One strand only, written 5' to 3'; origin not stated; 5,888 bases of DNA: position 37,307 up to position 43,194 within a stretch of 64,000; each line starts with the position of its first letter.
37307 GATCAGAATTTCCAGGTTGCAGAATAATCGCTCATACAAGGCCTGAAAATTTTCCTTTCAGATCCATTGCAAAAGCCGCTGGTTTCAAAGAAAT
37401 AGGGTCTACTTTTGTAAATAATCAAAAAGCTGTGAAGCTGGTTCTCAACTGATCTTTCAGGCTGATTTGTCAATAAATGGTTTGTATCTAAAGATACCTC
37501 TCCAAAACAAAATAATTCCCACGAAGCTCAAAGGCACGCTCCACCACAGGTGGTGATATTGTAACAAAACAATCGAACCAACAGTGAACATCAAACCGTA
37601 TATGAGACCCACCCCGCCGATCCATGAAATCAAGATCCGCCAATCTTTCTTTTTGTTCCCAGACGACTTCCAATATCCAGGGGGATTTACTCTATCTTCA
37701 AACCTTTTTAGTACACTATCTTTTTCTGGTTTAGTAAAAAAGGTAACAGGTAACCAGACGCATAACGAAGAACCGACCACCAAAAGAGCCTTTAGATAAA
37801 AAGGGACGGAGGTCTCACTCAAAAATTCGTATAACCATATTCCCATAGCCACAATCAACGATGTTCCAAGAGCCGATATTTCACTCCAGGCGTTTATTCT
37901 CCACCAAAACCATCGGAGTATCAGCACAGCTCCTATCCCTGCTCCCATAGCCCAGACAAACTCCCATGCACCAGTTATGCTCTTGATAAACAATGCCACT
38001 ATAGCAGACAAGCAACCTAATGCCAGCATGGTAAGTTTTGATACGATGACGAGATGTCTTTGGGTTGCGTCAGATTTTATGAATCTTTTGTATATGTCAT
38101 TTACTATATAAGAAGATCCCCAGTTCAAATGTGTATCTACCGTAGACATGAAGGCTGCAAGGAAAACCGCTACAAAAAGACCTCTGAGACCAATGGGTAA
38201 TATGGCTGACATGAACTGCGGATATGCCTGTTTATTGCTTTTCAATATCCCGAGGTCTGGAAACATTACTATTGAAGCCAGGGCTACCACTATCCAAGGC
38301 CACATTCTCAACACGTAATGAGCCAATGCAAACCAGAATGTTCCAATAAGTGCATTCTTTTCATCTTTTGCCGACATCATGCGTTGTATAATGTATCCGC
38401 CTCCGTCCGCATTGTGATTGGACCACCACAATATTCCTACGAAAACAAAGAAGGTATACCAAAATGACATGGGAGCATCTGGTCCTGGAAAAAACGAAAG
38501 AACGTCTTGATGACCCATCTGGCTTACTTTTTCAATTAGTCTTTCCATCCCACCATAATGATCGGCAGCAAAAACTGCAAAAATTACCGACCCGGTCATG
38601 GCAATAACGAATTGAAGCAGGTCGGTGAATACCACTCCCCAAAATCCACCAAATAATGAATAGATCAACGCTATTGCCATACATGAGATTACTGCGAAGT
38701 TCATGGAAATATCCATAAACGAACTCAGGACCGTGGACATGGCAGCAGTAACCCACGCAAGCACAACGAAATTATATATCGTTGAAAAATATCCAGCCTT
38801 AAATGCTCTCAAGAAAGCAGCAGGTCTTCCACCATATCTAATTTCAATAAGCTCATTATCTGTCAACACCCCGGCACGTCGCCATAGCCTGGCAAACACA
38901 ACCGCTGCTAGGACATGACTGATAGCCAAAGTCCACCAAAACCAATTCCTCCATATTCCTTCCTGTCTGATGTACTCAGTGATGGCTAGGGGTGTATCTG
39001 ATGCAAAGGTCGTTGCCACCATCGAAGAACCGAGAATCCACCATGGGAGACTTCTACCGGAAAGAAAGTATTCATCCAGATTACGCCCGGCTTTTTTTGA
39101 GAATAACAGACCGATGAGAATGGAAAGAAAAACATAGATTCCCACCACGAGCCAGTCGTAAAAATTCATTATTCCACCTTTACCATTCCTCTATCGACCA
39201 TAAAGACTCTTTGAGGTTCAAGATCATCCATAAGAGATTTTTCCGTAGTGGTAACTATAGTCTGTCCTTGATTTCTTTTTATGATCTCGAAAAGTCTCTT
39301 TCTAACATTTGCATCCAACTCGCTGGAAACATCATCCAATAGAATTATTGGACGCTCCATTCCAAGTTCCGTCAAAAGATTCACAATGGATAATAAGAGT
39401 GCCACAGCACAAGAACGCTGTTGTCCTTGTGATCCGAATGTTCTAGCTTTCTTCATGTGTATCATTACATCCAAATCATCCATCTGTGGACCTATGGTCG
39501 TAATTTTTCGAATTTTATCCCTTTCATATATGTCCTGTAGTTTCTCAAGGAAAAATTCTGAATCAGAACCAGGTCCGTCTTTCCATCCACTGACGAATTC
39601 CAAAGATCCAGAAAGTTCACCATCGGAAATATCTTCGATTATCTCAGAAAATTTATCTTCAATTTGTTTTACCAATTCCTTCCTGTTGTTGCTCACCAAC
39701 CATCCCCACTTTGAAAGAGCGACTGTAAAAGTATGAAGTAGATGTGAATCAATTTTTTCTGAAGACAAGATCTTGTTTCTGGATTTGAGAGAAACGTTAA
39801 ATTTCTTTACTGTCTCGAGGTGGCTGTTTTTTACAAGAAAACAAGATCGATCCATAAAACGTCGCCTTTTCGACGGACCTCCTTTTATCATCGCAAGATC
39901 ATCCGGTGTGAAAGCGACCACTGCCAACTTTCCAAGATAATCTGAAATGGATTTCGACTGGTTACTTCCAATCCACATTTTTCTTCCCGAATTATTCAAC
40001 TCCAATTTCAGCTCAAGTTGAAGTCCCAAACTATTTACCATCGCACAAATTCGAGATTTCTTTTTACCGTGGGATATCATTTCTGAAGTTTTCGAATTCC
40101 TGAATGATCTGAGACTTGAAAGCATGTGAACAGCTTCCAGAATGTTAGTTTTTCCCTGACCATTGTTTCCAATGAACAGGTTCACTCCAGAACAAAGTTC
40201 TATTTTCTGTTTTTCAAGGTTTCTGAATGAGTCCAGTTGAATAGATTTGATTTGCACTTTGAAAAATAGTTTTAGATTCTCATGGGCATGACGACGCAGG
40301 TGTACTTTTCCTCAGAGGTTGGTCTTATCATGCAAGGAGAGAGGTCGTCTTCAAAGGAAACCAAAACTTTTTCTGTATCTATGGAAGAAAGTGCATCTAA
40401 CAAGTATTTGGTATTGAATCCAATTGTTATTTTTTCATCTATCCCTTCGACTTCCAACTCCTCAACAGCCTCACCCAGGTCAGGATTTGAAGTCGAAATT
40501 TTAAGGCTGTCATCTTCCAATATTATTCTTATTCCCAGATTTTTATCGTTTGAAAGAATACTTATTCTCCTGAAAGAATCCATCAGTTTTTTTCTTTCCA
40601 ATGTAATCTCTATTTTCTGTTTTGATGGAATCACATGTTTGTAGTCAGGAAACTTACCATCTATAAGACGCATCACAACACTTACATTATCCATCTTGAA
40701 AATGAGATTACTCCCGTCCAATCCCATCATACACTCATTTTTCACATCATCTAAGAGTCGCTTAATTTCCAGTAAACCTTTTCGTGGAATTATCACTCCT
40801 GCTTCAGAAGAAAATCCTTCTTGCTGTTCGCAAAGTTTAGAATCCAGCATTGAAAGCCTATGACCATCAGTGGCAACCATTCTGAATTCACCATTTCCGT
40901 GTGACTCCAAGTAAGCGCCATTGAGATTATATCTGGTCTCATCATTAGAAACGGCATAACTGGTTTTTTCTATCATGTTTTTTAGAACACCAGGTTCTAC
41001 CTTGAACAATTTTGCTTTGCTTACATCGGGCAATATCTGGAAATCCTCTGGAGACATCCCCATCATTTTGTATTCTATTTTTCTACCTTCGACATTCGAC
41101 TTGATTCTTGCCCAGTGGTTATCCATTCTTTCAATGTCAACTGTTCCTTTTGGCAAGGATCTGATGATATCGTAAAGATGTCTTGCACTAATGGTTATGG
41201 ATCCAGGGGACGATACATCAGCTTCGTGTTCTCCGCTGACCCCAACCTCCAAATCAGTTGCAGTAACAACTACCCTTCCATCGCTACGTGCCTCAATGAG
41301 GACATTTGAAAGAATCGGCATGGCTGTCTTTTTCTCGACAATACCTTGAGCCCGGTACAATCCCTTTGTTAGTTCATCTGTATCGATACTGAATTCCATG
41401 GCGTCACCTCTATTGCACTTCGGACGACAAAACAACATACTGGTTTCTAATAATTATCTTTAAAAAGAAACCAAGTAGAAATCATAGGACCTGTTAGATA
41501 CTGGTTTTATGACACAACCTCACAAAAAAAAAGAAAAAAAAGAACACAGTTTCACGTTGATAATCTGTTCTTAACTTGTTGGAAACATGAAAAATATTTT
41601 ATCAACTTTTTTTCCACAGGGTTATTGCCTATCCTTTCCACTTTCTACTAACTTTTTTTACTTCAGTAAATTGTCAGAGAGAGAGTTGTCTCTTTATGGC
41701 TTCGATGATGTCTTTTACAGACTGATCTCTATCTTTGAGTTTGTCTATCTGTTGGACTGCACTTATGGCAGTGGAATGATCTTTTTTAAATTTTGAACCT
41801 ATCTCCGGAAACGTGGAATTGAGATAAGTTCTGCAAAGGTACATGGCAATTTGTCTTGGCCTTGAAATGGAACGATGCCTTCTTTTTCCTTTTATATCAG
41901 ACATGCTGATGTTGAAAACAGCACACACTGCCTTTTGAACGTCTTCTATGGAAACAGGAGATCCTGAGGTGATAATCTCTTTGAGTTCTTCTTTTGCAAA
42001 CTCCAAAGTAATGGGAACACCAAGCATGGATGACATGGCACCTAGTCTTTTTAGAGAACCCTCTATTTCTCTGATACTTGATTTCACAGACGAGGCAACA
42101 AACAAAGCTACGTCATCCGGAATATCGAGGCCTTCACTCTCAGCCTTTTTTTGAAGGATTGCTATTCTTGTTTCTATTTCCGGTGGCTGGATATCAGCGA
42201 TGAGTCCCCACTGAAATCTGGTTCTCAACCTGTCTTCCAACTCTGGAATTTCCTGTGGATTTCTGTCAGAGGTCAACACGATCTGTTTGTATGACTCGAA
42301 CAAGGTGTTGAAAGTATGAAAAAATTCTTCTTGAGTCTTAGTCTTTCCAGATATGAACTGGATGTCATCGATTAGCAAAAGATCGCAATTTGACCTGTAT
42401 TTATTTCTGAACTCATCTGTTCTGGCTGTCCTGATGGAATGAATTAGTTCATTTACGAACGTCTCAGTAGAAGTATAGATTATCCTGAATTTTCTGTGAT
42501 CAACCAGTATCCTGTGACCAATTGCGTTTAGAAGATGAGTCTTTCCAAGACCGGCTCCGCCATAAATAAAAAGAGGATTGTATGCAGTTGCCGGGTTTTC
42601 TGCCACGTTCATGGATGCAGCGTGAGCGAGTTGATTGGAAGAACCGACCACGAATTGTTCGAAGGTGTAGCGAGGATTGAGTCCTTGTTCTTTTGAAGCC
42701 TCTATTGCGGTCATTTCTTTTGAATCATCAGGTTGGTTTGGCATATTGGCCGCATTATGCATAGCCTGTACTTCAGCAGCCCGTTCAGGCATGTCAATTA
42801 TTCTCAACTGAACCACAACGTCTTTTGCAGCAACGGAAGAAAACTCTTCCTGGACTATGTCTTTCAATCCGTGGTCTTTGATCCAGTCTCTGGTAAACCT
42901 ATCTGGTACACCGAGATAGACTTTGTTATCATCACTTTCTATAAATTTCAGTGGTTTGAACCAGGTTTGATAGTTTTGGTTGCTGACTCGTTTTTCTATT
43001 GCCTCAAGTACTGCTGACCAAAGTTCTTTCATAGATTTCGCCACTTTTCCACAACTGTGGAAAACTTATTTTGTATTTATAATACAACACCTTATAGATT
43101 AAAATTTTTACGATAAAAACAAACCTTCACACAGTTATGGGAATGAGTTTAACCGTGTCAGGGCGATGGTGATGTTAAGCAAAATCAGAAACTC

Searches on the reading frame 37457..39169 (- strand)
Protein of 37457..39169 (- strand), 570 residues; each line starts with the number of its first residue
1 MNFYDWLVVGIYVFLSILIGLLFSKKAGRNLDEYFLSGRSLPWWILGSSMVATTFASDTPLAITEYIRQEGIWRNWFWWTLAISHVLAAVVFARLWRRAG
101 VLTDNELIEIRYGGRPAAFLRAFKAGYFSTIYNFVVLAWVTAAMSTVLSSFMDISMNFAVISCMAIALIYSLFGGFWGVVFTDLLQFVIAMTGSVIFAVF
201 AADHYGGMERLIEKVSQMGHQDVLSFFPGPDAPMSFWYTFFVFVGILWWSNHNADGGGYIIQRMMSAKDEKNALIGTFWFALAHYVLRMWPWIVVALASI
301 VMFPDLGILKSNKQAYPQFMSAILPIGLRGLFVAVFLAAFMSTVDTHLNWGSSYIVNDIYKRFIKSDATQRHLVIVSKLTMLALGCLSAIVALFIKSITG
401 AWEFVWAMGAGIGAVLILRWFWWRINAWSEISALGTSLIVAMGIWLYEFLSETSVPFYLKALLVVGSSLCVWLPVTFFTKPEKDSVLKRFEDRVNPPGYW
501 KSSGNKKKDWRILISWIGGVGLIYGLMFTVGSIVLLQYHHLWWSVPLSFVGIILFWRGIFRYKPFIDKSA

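Call 43: search_protein_families(library=pfam, proteins=[window:37457-39169:-], max_evalue=0.001)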
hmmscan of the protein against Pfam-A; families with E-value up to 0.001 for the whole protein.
window:37457-39169:- (570 aa): 1 family
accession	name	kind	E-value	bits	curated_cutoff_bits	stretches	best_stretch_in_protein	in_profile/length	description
PF00474.23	SSF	-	6.6e-46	157.4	22.8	1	34-427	1-396/406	Sodium:solute symporter family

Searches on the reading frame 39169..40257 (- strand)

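Call 71: search_protein_families(library=pfam, proteins=[window:39169-40257:-], max_evalue=0.00001)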
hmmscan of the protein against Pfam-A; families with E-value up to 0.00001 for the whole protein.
window:39169-40257:- (362 aa): 4 families
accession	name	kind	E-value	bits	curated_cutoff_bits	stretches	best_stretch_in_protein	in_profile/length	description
PF02463.25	SMC_N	-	7.9e-25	88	40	1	3-357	2-217/220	RecF/RecN/SMC N terminal domain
PF13304.12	AAA_21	-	6e-10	40.1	27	0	25-52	1-26/304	AAA domain, putative AbiEii toxin, Type IV TA system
PF13476.12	AAA_23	-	1.2e-08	36.3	27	1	5-208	1-198/201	AAA domain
PF13175.12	AAA_15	-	1.2e-08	35.4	32.1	1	1-71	1-55/374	AAA ATPase domain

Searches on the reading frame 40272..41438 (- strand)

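Call 71: search_protein_families(library=pfam, proteins=[window:40272-41438:-], max_evalue=0.00001)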
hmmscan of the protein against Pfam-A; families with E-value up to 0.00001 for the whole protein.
window:40272-41438:- (388 aa): 3 families
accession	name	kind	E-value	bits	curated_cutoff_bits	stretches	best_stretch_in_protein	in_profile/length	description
PF02768.20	DNA_pol3_beta_3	-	4.2e-36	123.8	27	1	267-387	1-121/121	DNA polymerase III beta subunit, C-terminal domain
PF02767.21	DNA_pol3_beta_2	-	1.2e-29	103.4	27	1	147-265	2-116/116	DNA polymerase III beta subunit, central domain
PF00712.24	DNA_pol3_beta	-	6.6e-29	101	24.4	1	14-136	1-119/120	DNA polymerase III beta subunit, N-terminal domain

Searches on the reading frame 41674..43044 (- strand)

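Call 71: search_protein_families(library=pfam, proteins=[window:41674-43044:-], max_evalue=0.00001)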
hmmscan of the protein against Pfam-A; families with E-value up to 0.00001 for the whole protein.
window:41674-43044:- (456 aa): 4 families
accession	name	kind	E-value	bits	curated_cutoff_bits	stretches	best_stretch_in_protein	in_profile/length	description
PF00308.24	Bac_DnaA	-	1.4e-71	240.4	23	1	122-283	1-161/162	Bacterial DnaA ATPAse domain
PF08299.17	Bac_DnaA_C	-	1.3e-26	92.8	31.5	1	366-433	1-69/69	Bacterial dnaA protein helix-turn-helix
PF11638.13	DnaA_N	-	1.5e-17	63.5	24.6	1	7-63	2-59/65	DnaA N-terminal domain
PF01695.23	IstB_IS21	-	2e-08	34.5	24.1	1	158-261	95-194/238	IstB-like ATP binding protein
